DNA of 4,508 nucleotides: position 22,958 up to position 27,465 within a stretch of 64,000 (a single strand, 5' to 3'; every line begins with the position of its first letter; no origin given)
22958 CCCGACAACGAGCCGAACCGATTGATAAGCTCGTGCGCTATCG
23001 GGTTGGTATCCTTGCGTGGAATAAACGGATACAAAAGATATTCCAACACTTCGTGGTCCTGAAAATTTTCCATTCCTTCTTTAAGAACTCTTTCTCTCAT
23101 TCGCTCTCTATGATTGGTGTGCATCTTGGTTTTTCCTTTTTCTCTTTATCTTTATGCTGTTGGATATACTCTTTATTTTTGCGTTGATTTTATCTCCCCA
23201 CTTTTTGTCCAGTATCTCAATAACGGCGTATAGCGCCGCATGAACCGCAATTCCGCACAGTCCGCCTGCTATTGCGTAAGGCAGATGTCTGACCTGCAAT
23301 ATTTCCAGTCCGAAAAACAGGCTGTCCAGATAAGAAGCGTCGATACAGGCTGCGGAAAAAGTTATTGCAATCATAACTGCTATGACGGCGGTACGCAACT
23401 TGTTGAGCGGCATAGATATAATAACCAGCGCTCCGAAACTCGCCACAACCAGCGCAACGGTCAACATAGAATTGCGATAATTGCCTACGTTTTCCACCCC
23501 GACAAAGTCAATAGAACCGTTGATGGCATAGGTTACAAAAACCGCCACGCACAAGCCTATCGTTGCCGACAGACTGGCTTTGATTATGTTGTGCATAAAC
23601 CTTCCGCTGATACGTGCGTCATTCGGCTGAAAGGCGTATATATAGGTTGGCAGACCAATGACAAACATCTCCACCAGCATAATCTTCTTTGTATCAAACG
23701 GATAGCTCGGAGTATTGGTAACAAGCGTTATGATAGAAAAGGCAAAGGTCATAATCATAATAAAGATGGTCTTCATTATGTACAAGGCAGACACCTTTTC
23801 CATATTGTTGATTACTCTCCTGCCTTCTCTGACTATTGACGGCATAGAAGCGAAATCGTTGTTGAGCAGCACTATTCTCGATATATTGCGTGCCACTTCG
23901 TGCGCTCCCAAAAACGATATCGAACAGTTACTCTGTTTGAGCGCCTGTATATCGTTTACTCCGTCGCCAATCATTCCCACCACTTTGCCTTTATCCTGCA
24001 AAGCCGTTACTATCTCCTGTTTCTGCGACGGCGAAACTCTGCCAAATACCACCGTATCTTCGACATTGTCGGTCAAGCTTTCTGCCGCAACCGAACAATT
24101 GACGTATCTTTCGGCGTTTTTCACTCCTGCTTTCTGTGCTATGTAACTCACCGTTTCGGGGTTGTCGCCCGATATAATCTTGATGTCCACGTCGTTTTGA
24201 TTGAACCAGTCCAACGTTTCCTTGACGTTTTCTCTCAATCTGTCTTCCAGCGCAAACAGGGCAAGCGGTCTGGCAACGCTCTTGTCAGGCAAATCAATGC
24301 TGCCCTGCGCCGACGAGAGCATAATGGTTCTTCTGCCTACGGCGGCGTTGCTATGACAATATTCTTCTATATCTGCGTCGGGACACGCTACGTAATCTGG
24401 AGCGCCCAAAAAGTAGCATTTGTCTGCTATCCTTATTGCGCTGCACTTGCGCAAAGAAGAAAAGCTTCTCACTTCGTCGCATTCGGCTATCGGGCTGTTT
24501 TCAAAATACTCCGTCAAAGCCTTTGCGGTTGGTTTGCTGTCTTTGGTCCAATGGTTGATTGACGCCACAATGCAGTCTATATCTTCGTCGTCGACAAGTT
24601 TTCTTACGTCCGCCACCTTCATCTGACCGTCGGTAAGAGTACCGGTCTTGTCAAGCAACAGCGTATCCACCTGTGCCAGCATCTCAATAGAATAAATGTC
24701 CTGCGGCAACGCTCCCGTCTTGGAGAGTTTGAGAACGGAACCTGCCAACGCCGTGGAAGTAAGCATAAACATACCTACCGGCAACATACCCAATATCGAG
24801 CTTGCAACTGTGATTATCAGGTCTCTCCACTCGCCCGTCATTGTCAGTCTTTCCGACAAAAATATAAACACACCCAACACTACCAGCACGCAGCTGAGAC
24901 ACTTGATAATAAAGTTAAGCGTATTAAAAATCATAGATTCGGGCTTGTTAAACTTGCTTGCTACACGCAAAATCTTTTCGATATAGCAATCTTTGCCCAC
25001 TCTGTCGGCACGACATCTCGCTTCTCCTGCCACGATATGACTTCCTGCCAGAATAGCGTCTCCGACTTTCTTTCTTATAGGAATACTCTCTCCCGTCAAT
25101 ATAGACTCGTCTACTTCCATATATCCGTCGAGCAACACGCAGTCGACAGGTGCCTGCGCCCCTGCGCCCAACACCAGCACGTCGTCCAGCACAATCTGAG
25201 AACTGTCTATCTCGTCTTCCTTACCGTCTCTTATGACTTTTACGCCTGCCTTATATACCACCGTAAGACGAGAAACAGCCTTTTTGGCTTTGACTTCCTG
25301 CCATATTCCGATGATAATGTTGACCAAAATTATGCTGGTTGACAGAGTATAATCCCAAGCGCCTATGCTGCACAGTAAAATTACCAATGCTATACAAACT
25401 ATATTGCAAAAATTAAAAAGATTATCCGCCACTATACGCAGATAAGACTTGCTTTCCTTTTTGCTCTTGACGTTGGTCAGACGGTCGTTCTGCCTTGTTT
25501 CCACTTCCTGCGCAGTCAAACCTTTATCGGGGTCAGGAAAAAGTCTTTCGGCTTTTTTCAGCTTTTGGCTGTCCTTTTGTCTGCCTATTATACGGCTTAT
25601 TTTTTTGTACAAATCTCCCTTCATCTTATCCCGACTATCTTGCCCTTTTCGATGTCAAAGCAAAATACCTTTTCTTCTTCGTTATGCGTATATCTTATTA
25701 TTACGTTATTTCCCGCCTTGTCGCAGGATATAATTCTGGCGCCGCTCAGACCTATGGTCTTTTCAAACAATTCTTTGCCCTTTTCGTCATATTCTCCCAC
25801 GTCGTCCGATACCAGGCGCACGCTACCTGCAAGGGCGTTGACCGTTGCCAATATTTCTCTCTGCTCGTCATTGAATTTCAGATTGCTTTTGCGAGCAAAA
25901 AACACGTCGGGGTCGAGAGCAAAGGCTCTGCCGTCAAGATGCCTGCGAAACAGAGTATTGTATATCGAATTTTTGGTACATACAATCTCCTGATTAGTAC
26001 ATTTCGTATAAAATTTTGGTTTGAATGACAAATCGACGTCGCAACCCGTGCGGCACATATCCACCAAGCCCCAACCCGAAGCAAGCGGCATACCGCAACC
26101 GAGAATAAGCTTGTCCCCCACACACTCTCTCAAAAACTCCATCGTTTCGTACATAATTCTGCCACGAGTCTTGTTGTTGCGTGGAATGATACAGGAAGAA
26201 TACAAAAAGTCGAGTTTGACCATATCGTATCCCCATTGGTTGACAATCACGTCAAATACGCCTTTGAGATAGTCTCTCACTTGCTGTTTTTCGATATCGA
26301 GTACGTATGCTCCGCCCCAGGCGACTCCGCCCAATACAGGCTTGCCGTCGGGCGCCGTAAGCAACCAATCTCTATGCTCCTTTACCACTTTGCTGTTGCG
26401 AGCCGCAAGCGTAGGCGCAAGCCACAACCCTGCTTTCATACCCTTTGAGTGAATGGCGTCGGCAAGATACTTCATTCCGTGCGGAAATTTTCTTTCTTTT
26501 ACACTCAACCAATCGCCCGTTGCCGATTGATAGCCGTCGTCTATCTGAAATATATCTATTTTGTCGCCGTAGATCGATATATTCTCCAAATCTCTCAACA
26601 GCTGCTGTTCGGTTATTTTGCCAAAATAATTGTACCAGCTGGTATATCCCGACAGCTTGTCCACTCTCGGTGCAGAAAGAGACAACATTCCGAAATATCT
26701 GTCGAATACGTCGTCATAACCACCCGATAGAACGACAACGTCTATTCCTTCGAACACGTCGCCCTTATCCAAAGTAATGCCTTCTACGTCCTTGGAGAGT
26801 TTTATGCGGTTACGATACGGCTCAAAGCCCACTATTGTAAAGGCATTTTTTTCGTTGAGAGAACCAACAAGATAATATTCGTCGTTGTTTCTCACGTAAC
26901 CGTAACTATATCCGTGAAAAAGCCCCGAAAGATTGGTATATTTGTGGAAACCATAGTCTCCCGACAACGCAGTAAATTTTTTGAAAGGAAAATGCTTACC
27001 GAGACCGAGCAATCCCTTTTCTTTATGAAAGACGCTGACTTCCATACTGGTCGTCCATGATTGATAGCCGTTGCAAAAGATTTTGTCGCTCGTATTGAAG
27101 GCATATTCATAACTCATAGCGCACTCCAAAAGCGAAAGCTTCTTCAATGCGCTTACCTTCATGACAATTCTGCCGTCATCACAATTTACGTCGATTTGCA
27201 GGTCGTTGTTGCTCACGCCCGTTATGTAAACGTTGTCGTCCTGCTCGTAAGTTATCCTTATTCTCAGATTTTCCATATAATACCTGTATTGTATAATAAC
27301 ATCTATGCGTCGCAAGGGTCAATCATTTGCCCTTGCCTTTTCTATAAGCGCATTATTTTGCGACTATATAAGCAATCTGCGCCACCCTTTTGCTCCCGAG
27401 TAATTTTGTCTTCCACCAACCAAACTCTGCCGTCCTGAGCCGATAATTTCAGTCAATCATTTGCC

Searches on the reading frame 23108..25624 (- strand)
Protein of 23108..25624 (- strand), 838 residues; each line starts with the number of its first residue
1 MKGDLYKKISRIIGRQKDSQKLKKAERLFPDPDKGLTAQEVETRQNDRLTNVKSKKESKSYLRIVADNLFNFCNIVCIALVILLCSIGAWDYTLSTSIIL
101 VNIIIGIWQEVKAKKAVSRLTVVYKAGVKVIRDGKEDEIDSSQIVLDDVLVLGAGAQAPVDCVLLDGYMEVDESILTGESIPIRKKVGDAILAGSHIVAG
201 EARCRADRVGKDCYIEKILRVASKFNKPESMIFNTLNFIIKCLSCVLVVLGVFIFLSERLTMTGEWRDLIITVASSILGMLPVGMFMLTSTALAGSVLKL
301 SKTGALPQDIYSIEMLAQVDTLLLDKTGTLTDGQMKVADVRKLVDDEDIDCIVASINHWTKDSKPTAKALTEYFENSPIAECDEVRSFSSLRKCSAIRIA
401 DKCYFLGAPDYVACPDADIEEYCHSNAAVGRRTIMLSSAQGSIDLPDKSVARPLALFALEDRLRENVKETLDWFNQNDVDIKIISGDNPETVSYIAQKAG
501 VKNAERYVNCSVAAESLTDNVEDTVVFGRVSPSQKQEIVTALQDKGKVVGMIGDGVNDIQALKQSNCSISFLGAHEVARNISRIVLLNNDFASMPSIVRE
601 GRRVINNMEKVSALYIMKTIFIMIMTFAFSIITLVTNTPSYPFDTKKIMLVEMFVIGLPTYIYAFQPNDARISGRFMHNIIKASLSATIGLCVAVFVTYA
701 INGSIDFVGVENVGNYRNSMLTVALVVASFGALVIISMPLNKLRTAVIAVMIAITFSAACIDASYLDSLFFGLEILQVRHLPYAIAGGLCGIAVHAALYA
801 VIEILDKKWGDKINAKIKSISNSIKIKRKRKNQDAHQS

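Call 42: search_protein_families(library=pfam, proteins=[window:23108-25624:-], max_evalue=0.0001)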
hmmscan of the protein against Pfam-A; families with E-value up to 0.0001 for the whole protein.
window:23108-25624:- (838 aa): 3 families
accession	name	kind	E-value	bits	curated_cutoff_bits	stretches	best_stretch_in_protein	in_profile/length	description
PF00122.25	E1-E2_ATPase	-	1.5e-36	126.1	28.1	1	128-302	7-180/181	E1-E2 ATPase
PF00702.32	Hydrolase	-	9.9e-24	85.2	26.4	1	319-565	1-190/191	haloacid dehalogenase-like hydrolase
PF00690.31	Cation_ATPase_N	-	2.4e-05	24.3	20.4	1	27-83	11-68/69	Cation transporter/ATPase, N-terminus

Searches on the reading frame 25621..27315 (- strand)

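Call 43: search_protein_families(library=pfam, proteins=[window:25621-27315:-], max_evalue=0.0001)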
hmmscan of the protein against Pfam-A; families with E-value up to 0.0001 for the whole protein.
window:25621-27315:- (564 aa): 3 families
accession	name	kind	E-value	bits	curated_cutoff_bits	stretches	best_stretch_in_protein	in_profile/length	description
PF02065.24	Melibiase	-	1.3e-18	67.6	27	1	253-370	72-191/347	Melibiase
PF01055.32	Glyco_hydro_31_2nd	-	4e-08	33.4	23.5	1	231-371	19-157/328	Glycosyl hydrolases family 31 TIM-barrel domain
PF16499.11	Melibiase_2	-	8e-05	22.5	23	0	256-298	51-96/284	Alpha galactosidase A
